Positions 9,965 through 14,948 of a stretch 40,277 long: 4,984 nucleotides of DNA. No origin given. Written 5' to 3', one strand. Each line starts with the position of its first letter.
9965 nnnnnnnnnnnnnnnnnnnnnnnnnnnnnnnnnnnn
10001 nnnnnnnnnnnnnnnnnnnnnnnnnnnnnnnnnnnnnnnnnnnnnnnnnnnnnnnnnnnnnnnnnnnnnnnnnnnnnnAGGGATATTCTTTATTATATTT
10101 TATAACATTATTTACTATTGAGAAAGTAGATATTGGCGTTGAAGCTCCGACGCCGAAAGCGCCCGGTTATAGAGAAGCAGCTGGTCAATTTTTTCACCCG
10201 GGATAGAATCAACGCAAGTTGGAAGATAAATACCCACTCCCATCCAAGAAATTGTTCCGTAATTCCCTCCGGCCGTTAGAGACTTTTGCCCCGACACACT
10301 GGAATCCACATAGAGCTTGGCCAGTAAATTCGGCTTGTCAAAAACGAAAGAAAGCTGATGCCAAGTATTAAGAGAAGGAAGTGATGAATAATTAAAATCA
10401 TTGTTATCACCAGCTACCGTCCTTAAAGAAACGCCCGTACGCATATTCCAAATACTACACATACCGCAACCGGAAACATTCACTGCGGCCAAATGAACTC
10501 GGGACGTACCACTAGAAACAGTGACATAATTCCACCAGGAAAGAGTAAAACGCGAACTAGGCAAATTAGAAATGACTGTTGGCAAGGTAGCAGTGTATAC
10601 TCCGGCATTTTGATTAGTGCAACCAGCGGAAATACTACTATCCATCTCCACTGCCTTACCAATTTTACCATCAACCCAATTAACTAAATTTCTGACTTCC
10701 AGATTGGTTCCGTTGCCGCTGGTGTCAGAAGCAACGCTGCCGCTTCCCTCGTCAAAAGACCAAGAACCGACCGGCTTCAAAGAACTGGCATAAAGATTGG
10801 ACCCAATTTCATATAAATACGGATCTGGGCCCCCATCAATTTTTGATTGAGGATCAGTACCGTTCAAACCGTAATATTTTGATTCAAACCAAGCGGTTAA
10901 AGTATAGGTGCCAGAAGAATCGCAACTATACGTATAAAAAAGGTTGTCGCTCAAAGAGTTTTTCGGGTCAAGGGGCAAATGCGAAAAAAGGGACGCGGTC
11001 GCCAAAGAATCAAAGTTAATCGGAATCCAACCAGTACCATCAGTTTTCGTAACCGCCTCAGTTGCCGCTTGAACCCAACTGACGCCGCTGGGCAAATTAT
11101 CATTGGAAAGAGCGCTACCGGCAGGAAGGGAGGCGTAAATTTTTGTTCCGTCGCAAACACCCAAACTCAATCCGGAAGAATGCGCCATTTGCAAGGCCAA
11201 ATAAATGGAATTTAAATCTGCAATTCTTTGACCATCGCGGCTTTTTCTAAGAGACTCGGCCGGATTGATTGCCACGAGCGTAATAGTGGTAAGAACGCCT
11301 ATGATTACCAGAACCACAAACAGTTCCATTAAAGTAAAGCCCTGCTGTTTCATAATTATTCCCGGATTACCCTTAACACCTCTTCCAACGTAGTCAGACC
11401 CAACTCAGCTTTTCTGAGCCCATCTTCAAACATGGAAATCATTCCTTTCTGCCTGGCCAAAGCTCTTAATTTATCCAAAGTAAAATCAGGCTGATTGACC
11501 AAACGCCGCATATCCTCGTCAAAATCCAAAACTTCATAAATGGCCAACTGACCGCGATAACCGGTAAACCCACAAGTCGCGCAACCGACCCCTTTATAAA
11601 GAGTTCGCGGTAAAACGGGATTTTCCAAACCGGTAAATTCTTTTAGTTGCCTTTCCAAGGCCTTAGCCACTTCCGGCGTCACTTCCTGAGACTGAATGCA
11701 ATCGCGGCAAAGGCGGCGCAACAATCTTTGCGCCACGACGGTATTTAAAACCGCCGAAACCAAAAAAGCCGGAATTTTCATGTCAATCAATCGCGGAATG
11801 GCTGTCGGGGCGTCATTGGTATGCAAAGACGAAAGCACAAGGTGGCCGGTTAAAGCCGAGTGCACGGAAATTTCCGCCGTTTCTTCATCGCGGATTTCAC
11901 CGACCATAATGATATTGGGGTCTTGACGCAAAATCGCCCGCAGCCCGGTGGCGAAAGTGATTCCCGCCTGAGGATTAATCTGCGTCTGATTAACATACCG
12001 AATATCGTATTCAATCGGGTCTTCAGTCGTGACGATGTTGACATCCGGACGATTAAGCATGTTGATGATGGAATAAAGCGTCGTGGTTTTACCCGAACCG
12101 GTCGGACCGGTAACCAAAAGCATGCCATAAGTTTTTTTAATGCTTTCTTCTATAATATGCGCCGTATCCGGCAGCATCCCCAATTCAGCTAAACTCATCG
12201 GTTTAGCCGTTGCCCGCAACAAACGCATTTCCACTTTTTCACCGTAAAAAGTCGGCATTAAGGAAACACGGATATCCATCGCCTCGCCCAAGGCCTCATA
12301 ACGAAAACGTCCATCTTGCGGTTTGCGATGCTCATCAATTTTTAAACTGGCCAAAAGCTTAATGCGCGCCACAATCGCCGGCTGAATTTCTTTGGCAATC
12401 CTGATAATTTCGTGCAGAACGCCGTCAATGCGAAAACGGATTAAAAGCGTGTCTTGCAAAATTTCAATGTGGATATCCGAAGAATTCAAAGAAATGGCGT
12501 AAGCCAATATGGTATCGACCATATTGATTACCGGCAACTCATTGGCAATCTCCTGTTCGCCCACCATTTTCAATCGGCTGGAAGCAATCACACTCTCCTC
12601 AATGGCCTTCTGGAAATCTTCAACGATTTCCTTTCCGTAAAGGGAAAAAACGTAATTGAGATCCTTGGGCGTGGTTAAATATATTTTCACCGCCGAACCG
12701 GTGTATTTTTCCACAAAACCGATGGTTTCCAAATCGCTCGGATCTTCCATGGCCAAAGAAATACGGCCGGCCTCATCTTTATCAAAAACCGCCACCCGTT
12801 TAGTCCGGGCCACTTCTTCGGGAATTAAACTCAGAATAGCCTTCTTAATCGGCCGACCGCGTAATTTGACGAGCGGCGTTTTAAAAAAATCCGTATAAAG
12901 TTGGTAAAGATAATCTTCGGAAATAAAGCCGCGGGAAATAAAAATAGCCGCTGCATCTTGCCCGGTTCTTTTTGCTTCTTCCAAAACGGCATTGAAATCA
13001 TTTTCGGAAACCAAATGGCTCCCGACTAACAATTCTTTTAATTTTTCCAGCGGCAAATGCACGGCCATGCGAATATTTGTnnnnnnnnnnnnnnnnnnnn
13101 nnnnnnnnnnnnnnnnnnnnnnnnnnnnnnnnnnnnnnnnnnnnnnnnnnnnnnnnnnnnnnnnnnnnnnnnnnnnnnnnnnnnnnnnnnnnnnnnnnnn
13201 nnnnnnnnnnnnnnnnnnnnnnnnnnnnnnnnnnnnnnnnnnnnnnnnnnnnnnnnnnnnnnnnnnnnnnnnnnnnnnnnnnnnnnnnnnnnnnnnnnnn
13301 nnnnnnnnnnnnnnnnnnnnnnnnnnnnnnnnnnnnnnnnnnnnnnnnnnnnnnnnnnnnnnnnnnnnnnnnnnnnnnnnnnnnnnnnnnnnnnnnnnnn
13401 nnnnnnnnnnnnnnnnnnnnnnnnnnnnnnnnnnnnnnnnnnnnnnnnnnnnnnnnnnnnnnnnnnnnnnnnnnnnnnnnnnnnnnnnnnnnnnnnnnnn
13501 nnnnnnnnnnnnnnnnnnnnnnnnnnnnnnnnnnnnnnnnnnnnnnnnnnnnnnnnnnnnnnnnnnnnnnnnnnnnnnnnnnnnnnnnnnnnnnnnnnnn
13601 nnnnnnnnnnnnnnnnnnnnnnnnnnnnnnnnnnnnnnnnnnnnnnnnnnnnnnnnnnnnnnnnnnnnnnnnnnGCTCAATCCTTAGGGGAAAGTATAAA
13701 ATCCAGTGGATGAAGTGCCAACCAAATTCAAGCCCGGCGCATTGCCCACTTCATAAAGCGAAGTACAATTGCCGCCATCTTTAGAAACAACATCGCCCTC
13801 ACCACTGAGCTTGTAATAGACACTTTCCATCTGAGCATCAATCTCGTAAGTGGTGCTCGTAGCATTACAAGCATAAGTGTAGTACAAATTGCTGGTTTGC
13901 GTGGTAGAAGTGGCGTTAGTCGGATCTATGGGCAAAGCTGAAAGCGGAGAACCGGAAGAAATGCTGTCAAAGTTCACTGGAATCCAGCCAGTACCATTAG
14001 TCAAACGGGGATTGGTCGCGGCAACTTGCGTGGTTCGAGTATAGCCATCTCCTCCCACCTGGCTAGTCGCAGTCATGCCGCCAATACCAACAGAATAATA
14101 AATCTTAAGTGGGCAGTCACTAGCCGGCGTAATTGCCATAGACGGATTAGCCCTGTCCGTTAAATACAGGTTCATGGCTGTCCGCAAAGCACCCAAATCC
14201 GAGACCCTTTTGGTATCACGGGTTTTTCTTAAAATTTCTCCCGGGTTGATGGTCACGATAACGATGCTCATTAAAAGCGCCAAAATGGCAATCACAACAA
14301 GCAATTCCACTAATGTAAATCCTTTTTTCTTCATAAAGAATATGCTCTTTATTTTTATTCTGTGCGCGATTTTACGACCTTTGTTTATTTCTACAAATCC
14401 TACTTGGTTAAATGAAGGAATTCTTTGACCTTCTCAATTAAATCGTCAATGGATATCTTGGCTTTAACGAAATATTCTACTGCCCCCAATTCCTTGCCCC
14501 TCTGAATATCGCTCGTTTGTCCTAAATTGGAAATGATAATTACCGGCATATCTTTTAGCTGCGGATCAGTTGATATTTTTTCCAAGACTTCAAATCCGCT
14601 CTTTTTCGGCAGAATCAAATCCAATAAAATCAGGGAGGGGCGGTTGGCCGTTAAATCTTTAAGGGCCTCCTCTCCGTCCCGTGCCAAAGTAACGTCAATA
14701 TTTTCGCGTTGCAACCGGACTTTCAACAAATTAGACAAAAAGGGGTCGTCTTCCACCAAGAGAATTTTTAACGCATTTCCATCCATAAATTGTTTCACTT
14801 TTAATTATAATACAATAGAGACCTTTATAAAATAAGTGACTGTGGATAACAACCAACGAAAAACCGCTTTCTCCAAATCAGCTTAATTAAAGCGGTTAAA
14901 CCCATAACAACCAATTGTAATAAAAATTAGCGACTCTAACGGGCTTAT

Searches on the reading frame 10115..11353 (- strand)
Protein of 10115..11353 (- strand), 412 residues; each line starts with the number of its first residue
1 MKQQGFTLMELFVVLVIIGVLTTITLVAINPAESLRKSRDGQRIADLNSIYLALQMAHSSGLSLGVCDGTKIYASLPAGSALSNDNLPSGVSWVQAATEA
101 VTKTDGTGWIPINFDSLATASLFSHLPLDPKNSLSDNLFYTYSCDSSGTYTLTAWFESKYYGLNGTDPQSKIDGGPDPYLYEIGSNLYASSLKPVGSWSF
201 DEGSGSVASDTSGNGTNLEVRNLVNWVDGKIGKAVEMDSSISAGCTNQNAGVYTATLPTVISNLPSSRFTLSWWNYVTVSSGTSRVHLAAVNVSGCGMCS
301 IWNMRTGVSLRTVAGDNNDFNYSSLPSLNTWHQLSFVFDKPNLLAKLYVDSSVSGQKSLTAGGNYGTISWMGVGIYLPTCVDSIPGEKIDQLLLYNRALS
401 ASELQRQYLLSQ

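Call 3: search_protein_families(library=pfam, proteins=[window:10115-11353:-], max_evalue=0.01)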
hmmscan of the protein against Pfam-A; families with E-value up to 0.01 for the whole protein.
window:10115-11353:- (412 aa): 2 families
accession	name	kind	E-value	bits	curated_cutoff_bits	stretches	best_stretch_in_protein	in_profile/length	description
PF13385.13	Laminin_G_3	-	2.9e-11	44.2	27.6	1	256-404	8-150/151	Concanavalin A-like lectin/glucanases superfamily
PF07963.17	N_methyl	-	3.7e-05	23.6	21.2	1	1-25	2-26/27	Prokaryotic N-terminal methylation motif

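Call 4: search_protein_families(library=ncbifam, proteins=[window:10115-11353:-], max_evalue=0.01)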
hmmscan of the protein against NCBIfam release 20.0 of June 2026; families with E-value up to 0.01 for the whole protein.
window:10115-11353:- (412 aa): 8 families
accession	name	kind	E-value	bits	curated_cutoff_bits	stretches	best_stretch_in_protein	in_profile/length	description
TIGR01708.2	typeII_sec_gspH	equivalog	1.7e-07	31.4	80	1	3-66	1-63/169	type II secretion system minor pseudopilin GspH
TIGR02532.1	IV_pilin_GFxxxE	domain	1e-05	25.1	16.3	1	3-26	1-24/24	prepilin-type N-terminal cleavage/methylation domain-containing protein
TIGR01710.1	typeII_sec_gspG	equivalog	1.2e-05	25.4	88.85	1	4-57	1-52/134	type II secretion system major pseudopilin GspG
NF007862.0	PRK10574.1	equivalog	3.9e-05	23.8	138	1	1-28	2-29/145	prepilin peptidase-dependent pilin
NF040999.1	pilin_ComGC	equivalog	0.00076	19.6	75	1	3-26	1-24/84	competence type IV pilus major pilin ComGC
TIGR02596.1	TIGR02596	subfamily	0.0032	17.6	70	1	6-61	1-55/196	Verru_Chthon cassette protein D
NF041775.1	typeIV_PilA_Myxo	equivalog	0.0047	16.9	400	0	3-28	10-35/214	type IV pilin protein PilA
NF007800.0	PRK10506.1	equivalog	0.008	16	158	0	2-24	7-29/163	prepilin peptidase-dependent protein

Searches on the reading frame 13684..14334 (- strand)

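Call 3: search_protein_families(library=pfam, proteins=[window:13684-14334:-], max_evalue=0.01)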
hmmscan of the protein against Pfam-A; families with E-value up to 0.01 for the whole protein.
window:13684-14334:- (216 aa): 1 family
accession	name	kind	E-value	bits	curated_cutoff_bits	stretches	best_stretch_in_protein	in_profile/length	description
PF07963.17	N_methyl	-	8.2e-09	35.1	21.2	1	2-25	3-26/27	Prokaryotic N-terminal methylation motif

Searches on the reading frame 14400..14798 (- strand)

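Call 45: search_protein_families(library=pfam, proteins=[window:14400-14798:-], max_evalue=0.001)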
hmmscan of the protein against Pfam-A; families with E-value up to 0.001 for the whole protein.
window:14400-14798:- (132 aa): 1 family
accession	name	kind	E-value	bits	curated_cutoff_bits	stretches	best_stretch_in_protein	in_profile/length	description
PF00072.30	Response_reg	-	8.5e-23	81.1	30.2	1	12-124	1-110/111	Response regulator receiver domain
